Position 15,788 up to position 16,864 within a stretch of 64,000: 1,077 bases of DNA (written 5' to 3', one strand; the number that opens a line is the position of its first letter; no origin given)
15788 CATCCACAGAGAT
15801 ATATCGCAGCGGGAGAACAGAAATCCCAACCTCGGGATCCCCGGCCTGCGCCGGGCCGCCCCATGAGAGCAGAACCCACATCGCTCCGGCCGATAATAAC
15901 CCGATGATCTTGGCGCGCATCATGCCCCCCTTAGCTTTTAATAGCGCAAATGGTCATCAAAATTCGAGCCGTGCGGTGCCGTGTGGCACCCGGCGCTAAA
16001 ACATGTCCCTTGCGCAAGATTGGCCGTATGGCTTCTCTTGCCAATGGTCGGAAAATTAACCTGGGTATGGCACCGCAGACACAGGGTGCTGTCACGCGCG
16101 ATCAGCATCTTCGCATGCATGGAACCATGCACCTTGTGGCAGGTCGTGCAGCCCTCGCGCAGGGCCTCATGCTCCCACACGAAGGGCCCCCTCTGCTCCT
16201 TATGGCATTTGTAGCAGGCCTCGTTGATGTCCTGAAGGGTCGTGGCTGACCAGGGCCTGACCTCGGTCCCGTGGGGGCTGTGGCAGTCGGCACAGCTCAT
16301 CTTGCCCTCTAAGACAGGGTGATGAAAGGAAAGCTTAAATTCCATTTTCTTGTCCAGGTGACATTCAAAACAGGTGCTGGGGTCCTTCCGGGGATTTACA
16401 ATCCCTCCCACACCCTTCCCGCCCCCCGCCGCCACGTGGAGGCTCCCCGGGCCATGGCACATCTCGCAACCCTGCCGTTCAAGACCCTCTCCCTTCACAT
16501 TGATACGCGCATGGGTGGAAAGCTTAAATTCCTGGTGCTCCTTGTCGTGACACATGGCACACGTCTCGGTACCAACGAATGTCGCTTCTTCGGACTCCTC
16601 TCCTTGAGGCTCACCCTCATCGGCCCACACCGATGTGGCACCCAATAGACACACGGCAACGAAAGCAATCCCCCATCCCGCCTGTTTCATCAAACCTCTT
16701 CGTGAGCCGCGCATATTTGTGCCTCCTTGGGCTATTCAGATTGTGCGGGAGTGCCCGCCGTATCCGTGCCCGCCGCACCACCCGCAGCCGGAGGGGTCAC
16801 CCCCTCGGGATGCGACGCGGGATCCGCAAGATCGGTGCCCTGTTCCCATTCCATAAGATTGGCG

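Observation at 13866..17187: Putative porin-cytochrome sub-module, including a non-canonical CX4CH haem motif and a monoheme cytochrome with an acidic low-complexity tail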

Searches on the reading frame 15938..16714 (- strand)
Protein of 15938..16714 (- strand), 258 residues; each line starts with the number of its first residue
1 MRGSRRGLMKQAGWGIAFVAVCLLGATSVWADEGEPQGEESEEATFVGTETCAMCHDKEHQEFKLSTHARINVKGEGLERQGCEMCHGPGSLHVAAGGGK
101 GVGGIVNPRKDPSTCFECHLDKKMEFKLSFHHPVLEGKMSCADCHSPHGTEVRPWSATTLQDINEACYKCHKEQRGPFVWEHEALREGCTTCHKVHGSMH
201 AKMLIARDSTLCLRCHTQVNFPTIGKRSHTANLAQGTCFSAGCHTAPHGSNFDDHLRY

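Call 3: search_protein_families(library=pfam, proteins=[window:15938-16714:-], max_evalue=0.01)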
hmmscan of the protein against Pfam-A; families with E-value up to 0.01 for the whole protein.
window:15938-16714:- (258 aa): 5 families
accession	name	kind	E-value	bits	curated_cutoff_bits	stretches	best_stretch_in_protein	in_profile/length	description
PF09699.15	Paired_CXXCH_1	-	2.9e-21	75.3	20.6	2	182-218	1-38/41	Doubled CXXCH motif (Paired_CXXCH_1)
PF14522.11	Cytochrome_C7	-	3.7e-09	36.7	24.8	1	133-194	6-67/67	Cytochrome c7 and related cytochrome c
PF22678.1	Cytochrom_c_NrfB-like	-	2.6e-07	31.4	27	2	109-151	30-71/89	Cytochrome c-type protein NrfB-like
PF22113.1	Mtrc-MtrF_II-IV_dom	-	9.1e-07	29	30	1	40-91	111-167/176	Outer membrane cytochrome MtrC/MtrF-like, domains II/IV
PF14537.11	Cytochrom_c3_2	-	4.2e-05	24.4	25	0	112-172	26-79/79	Cytochrome c3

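Call 4: search_protein_families(library=ncbifam, proteins=[window:15938-16714:-], max_evalue=0.01)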
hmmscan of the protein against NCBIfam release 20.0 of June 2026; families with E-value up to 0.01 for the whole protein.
window:15938-16714:- (258 aa): 7 families
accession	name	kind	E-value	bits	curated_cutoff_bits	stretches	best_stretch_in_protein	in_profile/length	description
TIGR03508.1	decahem_SO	subfamily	4.4e-48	164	192.2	2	109-253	114-257/258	DmsE family decaheme c-type cytochrome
NF041028.1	decahem_GSU2203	exception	3.4e-45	154.6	325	2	109-221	145-256/317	GSU2203 family decaheme c-type cytochrome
TIGR01905.1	paired_CXXCH_1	subfamily_domain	6.8e-15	54.7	25.2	2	182-220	1-40/41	doubled CXXCH domain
NF008659.0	PRK11659.1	equivalog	2e-11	43.9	184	2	21-150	19-147/188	cytochrome c nitrite reductase pentaheme subunit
TIGR03146.1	cyt_nit_nrfB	equivalog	1.3e-08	35.3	166.6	2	151-219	71-144/145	cytochrome c nitrite reductase pentaheme subunit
TIGR03153.1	cytochr_NrfH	equivalog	7e-07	29.4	134.2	1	108-220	24-137/138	cytochrome c nitrite reductase small subunit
NF041198.1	UshA_like_PCGU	equivalog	7e-07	28.2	275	2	78-122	470-511/519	UshA-like (seleno)protein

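Call 8: find_homologous_proteins(query=window:15938-16714:-, max_evalue=0.001)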
Query window:15938-16714:- (258 aa): 4056 proteins with E <= 0.001 among 4258 candidates; the best 120 are listed.
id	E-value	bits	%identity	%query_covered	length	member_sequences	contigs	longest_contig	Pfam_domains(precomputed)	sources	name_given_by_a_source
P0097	1.9e-141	488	100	79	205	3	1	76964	PF09699.16,PF22678.2,PF14522.12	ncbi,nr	ncbi:MAG: hypothetical protein HYY14_02950 [Candidatus Omnitrophica bacterium]|nr:hypothetical prote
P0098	7.1e-123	428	77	89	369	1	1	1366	PF09699.16,PF14537.12,PF22678.2,PF14522.12,PF22113.2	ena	-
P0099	9.1e-123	427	77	91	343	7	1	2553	PF09699.16,PF14537.12,PF22678.2,PF14522.12,PF22113.2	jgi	-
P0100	3.0e-122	425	79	83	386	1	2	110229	PF09699.16,PF14537.12,PF22678.2,PF14522.12,PF22113.2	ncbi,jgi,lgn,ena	-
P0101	1.0e-121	424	74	91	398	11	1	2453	PF09699.16,PF18884.6,PF14522.12,PF22113.2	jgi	-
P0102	1.8e-121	423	71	98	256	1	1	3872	PF09699.16,PF22678.2,PF14522.12,PF22113.2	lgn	-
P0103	2.4e-121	423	79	85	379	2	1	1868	PF09699.16,PF22678.2,PF14522.12,PF22113.2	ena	-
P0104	7.6e-121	421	74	91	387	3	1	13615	PF09699.16,PF14537.12,PF22678.2,PF14522.12,PF22113.2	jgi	-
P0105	8.8e-121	421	80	83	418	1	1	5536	PF09699.16,PF14522.12,PF22113.2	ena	-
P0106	9.1e-121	421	70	99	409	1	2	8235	PF09699.16,PF14537.12,PF22678.2,PF05201.21,PF14522.12,PF22113.2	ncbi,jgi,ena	-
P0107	9.4e-121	421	79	85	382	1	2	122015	PF09699.16,PF14537.12,PF22678.2,PF14522.12,PF22113.2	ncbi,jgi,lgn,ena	-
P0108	1.8e-120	420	72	91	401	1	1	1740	PF09699.16,PF22678.2,PF14522.12,PF22113.2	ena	-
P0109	2.6e-120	419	73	91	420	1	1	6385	PF09699.16,PF22678.2,PF14522.12,PF22113.2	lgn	-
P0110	3.9e-120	419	69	99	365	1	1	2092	PF09699.16,PF14537.12,PF22678.2,PF14522.12,PF22113.2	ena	-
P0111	4.0e-120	419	73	91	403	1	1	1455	PF09699.16,PF14537.12,PF14522.12,PF22113.2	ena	-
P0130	7.1e-117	408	74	90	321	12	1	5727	PF09699.16,PF14537.12,PF24784.2,PF22678.2,PF18884.6,PF14522.12,PF22113.2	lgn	-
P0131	7.7e-117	408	74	86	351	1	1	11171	PF09699.16,PF14537.12,PF22678.2,PF18884.6,PF14522.12,PF22113.2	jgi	jgi:predicted CXXCH cytochrome family protein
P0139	3.7e-116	406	73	89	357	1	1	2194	PF09699.16,PF14537.12,PF22678.2,PF18884.6,PF14522.12,PF22113.2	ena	-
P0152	3.2e-114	399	64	99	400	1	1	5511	PF09699.16,PF18884.6,PF14522.12,PF22113.2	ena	-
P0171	1.1e-112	394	64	100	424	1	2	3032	PF09699.16,PF14537.12,PF22678.2,PF18884.6,PF14522.12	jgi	-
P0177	4.7e-112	392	69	90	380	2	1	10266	PF09699.16,PF18884.6,PF14522.12,PF22113.2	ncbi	-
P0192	3.0e-110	386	75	83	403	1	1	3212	PF09699.16,PF14537.12,PF22678.2,PF18884.6,PF14522.12,PF22113.2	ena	-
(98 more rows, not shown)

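Call 26: search_solved_structures(query=window:15938-16711:-, max_evalue=0.01, show_alignments=2)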
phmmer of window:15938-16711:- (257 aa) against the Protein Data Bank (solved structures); distinct sequences matched with E-value up to 0.01: 4.
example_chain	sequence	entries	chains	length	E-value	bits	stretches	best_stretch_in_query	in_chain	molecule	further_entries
6r2q_A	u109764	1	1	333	2.1e-31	112.7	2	108-251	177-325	Cystathionine beta-synthase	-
2ozy_A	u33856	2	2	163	0.00042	23.2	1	51-174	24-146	Cytochrome c-type protein nrfB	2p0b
28pb_A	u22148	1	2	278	0.00069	22.5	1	103-174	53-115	Cytochrome c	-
6qvm_A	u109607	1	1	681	0.0011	21.8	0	81-120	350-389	Multiheme cytochrome cf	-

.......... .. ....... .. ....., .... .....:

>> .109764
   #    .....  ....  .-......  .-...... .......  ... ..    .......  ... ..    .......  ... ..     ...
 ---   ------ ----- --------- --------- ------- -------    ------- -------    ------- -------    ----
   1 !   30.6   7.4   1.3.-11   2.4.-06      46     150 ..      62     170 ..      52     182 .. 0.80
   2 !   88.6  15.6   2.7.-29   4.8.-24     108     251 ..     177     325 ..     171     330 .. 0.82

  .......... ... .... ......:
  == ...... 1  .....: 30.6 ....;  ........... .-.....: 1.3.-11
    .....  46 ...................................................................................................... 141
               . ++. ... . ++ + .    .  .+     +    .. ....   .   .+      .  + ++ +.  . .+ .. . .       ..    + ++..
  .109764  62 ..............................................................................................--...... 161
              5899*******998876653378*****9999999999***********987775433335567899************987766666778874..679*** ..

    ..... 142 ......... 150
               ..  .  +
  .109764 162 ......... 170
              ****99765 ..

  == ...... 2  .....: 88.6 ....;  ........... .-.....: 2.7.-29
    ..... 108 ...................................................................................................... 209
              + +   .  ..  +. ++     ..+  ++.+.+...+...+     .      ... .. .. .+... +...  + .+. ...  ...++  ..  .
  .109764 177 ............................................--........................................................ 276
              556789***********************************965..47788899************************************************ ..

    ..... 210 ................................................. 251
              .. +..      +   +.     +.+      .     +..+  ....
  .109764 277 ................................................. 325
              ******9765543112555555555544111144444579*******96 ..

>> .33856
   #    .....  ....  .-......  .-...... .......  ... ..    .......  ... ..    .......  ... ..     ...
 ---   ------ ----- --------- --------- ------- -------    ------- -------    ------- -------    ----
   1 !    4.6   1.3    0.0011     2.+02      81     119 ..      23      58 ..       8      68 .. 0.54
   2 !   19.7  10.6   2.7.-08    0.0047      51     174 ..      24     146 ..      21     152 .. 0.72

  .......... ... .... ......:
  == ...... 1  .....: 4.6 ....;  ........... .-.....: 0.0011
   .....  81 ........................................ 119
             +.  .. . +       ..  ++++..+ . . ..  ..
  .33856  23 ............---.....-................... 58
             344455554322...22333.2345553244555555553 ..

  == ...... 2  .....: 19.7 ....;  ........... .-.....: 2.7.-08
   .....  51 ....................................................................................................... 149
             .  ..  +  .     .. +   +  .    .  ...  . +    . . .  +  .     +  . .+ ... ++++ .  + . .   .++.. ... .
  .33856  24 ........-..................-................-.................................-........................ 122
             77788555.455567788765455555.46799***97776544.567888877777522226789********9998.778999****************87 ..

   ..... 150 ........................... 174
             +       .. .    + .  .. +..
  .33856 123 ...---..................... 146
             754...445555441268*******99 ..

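Call 37: search_protein_families(library=pfam, proteins=[P0100, P0101, P0130], max_evalue=10)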
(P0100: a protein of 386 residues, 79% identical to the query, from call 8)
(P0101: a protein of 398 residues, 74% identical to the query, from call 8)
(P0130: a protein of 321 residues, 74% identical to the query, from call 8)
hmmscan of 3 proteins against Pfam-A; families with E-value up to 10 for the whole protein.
P0100 (386 aa): 8 families
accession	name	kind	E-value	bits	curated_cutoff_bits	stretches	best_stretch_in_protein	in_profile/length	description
PF09699.15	Paired_CXXCH_1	-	3.8e-18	65.3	20.6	2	310-347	1-39/41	Doubled CXXCH motif (Paired_CXXCH_1)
PF14522.11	Cytochrome_C7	-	6.1e-10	39.2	24.8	4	265-322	12-67/67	Cytochrome c7 and related cytochrome c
PF22113.1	Mtrc-MtrF_II-IV_dom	-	2e-06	27.9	30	3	164-219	107-167/176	Outer membrane cytochrome MtrC/MtrF-like, domains II/IV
PF22678.1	Cytochrom_c_NrfB-like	-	2.9e-06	28.1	27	2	286-327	27-71/89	Cytochrome c-type protein NrfB-like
PF14537.11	Cytochrom_c3_2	-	1.4e-05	25.9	25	3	241-300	27-79/79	Cytochrome c3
PF13435.11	Cytochrome_C554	-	0.002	19.4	20.8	2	151-216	20-84/84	Cytochrome c554 and c-prime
PF18884.5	TSP3_bac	-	0.014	15.6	25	1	92-113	1-22/22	Bacterial TSP3 repeat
PF12406.13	DUF3664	-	0.13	13.4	23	1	139-196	21-80/99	Surface protein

P0101 (398 aa): 11 families
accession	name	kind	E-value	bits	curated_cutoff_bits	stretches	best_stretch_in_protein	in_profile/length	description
PF09699.15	Paired_CXXCH_1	-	2.6e-19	69.1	20.6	4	322-359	1-39/41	Doubled CXXCH motif (Paired_CXXCH_1)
PF14522.11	Cytochrome_C7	-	2.1e-08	34.3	24.8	5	274-334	9-67/67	Cytochrome c7 and related cytochrome c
PF22113.1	Mtrc-MtrF_II-IV_dom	-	2e-06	27.9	30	2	164-231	98-167/176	Outer membrane cytochrome MtrC/MtrF-like, domains II/IV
PF18884.5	TSP3_bac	-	4.5e-06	26.8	25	1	92-112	1-21/22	Bacterial TSP3 repeat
PF22678.1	Cytochrom_c_NrfB-like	-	4.8e-05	24.2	27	1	298-339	27-71/89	Cytochrome c-type protein NrfB-like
PF14537.11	Cytochrom_c3_2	-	6.5e-05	23.8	25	4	187-259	24-78/79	Cytochrome c3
PF13202.12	EF-hand_5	-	0.014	15.3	25.9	1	87-105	4-22/25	EF hand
PF13405.12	EF-hand_6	-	0.039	14.1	25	1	86-106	4-24/30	EF-hand domain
PF00036.39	EF-hand_1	-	0.071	13.1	25.4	1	86-105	4-23/29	EF hand domain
PF03353.20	Lin-8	-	0.6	10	34.1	1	64-207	116-260/311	Ras-mediated vulval-induction antagonist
PF08821.16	CGGC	-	7.8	7.2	27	0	182-205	35-58/106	CGGC domain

P0130 (321 aa): 8 families
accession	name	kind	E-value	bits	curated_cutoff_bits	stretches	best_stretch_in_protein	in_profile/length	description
PF09699.15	Paired_CXXCH_1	-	1.6e-20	72.9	20.6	3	245-281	1-38/41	Doubled CXXCH motif (Paired_CXXCH_1)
PF14522.11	Cytochrome_C7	-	1.1e-11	44.8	24.8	5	199-257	10-67/67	Cytochrome c7 and related cytochrome c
PF22678.1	Cytochrom_c_NrfB-like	-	8e-09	36.3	27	3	174-214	32-71/89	Cytochrome c-type protein NrfB-like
PF14537.11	Cytochrom_c3_2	-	2.1e-06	28.5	25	5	114-185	7-67/79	Cytochrome c3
PF22113.1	Mtrc-MtrF_II-IV_dom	-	6.5e-06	26.2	30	2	113-155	120-168/176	Outer membrane cytochrome MtrC/MtrF-like, domains II/IV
PF18884.5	TSP3_bac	-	7.7e-06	26.1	25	1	65-83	1-19/22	Bacterial TSP3 repeat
PF24784.1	Temptin_C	-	1e-05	26.4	27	1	25-77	22-74/98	Temptin C-terminal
PF13435.11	Cytochrome_C554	-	0.011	17.1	20.8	2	115-134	1-20/84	Cytochrome c554 and c-prime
